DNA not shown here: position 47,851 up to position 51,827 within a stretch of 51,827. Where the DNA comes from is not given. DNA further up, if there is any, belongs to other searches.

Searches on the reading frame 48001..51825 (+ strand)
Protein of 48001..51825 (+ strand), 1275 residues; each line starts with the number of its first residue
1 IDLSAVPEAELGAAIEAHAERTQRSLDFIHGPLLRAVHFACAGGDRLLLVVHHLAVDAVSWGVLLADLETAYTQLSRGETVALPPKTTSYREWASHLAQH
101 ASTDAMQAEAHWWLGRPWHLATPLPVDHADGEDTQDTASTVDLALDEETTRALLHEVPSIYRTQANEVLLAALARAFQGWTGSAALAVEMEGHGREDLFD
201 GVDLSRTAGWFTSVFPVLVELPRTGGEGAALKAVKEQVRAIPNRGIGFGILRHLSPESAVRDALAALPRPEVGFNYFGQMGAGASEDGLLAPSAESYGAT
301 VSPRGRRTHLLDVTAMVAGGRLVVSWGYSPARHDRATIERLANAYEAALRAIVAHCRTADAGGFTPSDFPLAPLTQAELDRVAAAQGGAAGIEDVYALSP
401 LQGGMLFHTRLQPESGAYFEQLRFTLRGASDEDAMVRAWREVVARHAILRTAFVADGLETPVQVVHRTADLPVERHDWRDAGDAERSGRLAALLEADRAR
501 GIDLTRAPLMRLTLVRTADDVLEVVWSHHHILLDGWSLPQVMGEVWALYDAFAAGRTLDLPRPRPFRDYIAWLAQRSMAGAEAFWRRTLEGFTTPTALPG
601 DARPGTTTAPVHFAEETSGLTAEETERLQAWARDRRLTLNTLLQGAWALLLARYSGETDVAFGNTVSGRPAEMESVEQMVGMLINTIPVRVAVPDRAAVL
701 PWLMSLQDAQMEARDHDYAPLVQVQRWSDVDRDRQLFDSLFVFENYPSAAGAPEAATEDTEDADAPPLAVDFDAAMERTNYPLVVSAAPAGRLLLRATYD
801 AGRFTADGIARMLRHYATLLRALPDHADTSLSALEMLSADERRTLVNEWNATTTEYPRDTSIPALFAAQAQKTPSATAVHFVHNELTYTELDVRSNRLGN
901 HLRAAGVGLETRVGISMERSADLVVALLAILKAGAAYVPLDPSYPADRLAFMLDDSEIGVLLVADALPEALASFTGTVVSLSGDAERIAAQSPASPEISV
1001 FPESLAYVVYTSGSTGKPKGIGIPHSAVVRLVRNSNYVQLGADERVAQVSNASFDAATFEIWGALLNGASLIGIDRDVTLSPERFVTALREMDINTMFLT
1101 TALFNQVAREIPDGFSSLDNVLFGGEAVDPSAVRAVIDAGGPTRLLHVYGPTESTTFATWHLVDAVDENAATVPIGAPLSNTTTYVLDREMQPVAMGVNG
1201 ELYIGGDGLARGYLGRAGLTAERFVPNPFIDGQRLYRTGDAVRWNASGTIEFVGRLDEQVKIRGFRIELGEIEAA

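Call 77: search_protein_families(library=pfam, proteins=[window:48001-51825:+], max_evalue=0.00001)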
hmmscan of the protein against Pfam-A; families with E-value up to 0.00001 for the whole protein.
window:48001-51825:+ (1275 aa): 2 families
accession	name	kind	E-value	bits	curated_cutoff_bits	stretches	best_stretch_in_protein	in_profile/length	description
PF00668.25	Condensation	-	1.4e-149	499.1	30.6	2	393-845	2-455/456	Condensation domain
PF00501.34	AMP-binding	-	2.6e-85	287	29.9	1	866-1214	1-384/384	AMP-binding enzyme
